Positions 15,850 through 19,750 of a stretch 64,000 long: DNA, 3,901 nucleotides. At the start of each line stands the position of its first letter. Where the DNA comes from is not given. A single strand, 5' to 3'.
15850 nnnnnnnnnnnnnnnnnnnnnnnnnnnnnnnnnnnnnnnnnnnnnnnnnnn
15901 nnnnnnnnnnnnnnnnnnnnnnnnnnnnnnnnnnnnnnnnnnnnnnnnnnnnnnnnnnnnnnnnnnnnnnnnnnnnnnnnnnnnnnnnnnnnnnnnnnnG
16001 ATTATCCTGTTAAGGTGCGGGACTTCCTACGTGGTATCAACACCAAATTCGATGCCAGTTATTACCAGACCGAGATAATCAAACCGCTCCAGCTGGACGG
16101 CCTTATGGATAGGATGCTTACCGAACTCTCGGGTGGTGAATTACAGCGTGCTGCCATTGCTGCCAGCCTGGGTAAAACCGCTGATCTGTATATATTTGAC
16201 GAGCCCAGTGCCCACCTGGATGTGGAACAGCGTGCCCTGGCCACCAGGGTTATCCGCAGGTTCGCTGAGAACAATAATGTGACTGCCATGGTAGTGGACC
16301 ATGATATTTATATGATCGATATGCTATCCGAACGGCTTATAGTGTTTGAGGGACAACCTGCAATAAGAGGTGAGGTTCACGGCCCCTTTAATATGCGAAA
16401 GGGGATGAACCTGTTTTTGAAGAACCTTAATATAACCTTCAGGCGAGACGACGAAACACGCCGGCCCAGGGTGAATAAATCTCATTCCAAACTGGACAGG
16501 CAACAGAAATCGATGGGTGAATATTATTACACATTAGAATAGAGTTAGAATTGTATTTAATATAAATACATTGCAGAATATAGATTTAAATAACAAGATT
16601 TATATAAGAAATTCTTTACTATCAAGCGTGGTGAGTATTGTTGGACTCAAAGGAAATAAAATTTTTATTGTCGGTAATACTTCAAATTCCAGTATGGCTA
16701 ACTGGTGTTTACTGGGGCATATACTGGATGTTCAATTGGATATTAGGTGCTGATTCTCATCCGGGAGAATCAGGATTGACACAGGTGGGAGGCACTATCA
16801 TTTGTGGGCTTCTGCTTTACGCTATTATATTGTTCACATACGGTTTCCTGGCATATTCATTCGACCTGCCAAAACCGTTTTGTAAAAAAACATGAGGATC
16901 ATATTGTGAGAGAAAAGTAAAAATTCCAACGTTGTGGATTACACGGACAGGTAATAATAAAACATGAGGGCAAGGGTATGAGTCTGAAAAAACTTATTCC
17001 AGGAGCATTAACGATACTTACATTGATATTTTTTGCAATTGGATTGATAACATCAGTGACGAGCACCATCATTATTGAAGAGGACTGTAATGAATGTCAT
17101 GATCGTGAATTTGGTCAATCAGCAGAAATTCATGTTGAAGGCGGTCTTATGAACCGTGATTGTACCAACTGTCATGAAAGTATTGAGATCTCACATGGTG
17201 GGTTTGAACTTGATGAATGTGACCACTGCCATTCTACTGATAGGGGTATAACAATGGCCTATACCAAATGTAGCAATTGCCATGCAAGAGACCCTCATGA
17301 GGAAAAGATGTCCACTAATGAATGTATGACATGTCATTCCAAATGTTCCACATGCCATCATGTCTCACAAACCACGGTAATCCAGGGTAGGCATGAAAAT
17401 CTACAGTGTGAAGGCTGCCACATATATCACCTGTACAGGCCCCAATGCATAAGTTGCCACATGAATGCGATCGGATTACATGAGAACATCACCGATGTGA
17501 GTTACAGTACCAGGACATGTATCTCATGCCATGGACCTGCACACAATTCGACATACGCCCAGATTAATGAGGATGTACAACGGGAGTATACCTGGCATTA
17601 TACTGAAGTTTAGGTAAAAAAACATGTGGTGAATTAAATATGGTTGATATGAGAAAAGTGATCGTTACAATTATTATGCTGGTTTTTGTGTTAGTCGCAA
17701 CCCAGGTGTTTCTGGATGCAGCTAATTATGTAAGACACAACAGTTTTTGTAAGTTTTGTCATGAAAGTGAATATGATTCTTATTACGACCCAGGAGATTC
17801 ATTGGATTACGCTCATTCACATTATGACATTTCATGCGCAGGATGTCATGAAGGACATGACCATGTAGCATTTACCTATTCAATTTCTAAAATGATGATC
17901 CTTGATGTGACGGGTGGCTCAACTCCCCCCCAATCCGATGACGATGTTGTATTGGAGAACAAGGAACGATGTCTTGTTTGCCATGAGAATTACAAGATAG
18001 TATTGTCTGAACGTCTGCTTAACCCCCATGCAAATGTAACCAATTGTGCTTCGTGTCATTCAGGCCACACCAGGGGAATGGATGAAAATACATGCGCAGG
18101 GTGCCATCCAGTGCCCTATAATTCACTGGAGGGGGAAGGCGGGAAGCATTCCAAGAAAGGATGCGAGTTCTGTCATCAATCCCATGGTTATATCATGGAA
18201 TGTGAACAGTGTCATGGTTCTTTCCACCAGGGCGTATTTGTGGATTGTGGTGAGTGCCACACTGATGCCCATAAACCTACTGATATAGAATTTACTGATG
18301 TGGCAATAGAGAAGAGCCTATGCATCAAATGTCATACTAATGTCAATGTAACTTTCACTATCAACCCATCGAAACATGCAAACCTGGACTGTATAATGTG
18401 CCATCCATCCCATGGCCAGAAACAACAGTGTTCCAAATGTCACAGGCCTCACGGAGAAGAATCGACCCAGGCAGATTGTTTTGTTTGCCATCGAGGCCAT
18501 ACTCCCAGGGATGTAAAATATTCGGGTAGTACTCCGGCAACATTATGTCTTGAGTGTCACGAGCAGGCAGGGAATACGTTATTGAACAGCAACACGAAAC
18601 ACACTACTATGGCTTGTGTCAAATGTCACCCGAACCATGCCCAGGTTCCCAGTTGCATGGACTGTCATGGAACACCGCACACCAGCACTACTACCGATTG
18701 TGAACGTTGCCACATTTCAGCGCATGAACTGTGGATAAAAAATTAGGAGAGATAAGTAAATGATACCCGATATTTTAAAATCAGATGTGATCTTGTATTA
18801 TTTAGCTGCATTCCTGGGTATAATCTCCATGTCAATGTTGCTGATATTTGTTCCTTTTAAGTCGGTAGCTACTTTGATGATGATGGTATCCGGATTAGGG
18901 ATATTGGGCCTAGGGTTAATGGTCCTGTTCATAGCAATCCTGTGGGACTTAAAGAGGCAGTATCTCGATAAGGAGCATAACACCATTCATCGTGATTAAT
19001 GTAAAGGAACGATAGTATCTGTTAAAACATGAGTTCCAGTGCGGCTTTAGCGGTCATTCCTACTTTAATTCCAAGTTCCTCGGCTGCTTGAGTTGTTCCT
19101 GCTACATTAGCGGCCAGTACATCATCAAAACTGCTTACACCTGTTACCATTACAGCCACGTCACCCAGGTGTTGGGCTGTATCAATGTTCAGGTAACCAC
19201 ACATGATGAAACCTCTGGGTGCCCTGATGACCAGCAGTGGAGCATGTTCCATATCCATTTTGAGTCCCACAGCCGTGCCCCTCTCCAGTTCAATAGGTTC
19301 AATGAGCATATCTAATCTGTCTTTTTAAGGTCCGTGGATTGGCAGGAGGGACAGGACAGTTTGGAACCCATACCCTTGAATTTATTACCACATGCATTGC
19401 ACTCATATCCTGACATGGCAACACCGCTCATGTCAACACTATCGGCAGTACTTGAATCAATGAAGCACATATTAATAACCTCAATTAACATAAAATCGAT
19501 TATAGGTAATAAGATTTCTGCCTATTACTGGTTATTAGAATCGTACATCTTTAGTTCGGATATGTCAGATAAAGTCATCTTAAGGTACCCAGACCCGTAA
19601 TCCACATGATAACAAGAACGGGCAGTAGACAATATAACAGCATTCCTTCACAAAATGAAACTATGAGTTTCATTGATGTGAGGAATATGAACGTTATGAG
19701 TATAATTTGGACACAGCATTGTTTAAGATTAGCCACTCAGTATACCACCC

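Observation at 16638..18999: Compact four-gene multiheme cytochrome module: 9-heme and 16-heme membrane-anchored proteins bracketed by two ~80-aa membrane proteins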

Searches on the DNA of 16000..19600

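Call 91: search_rna_families(source=window, start=16000, end=19600, threshold=evalue, max_evalue=1)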
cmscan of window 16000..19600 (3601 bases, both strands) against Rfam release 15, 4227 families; matches with E-value up to 1: 1.
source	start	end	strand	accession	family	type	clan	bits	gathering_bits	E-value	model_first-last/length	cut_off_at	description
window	17290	17360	-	RF03056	RAGATH-35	Gene; sRNA;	-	26.6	38.9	0.032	1-87/87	no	RAGATH-35 RNA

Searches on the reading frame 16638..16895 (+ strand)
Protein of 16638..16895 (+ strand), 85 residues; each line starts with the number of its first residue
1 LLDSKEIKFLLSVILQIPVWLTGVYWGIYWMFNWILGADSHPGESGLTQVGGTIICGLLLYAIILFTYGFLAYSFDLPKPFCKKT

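Call 4: search_protein_families(library=pfam, proteins=[window:16638-16895:+], max_evalue=1)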
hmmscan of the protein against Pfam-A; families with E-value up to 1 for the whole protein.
window:16638-16895:+ (85 aa): 0 families

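Call 5: search_protein_families(library=ncbifam, proteins=[window:16638-16895:+], max_evalue=1)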
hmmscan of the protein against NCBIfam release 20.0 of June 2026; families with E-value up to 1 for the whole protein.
window:16638-16895:+ (85 aa): 0 families

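Call 25: search_protein_representatives(protein=window:16638-16895:+)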
Query: 85 residues. Proteins with E-value up to 0.001 (for the whole library): 4; up to 1e-10: 3; up to 1e-30: 1. The best 4 are listed.
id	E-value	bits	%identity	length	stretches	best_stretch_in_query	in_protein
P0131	2.0e-42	159.2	80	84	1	2-85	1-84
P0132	9.7e-21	89.8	49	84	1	7-83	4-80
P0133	4.6e-15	71.6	60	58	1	28-84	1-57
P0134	1.3e-06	44.5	31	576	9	7-42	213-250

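Call 67: find_encoding_contigs(protein=P0132, flank=5000, max_places=2)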
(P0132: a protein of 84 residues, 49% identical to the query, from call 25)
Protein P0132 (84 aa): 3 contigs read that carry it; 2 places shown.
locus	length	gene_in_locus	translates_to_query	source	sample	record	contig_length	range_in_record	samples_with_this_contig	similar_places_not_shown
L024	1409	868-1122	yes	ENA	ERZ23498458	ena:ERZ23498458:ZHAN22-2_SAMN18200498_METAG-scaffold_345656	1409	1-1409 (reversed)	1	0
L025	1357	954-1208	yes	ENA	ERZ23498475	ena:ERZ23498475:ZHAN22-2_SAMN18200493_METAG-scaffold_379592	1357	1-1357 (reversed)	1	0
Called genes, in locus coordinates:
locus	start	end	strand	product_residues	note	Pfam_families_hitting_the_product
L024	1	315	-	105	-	?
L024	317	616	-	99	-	-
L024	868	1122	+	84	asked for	-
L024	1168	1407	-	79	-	?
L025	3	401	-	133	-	?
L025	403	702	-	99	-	-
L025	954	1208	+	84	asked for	-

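Call 71: search_protein_families(library=pfam, proteins=[L024:1-327:-, L024:317-616:-, L024:1168-1404:-, L025:3-401:-], max_evalue=0.01)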
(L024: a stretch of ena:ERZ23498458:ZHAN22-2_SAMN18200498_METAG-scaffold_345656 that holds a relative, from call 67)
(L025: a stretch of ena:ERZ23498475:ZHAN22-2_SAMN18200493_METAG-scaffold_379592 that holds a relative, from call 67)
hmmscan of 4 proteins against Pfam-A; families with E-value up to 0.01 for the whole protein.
L024:1-327:- (109 aa): 1 family
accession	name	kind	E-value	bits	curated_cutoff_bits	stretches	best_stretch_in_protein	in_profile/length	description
PF01292.26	Ni_hydr_CYTB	-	1.2e-09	38.6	30.1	1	6-95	86-174/179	Prokaryotic cytochrome b561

L024:317-616:- (99 aa): 0 families

L024:1168-1404:- (78 aa): 1 family
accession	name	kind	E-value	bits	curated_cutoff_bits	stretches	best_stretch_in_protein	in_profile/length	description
PF01472.26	PUA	-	9.2e-15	54.8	24.8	1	14-73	11-73/74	PUA domain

L025:3-401:- (133 aa): 1 family
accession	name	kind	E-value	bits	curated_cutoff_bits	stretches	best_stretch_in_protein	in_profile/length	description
PF01292.26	Ni_hydr_CYTB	-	3.4e-09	37.2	30.1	1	3-90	87-173/179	Prokaryotic cytochrome b561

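Call 85: search_protein_families(library=phrogs, proteins=[window:16641-16892:+], max_evalue=1)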
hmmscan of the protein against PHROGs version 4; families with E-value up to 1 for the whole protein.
window:16641-16892:+ (84 aa): 0 families

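Call 86: search_solved_structures(query=A6, max_evalue=10)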
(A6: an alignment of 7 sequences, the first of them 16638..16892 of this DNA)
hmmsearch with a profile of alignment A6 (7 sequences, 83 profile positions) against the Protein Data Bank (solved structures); distinct sequences matched with E-value up to 10: 0.
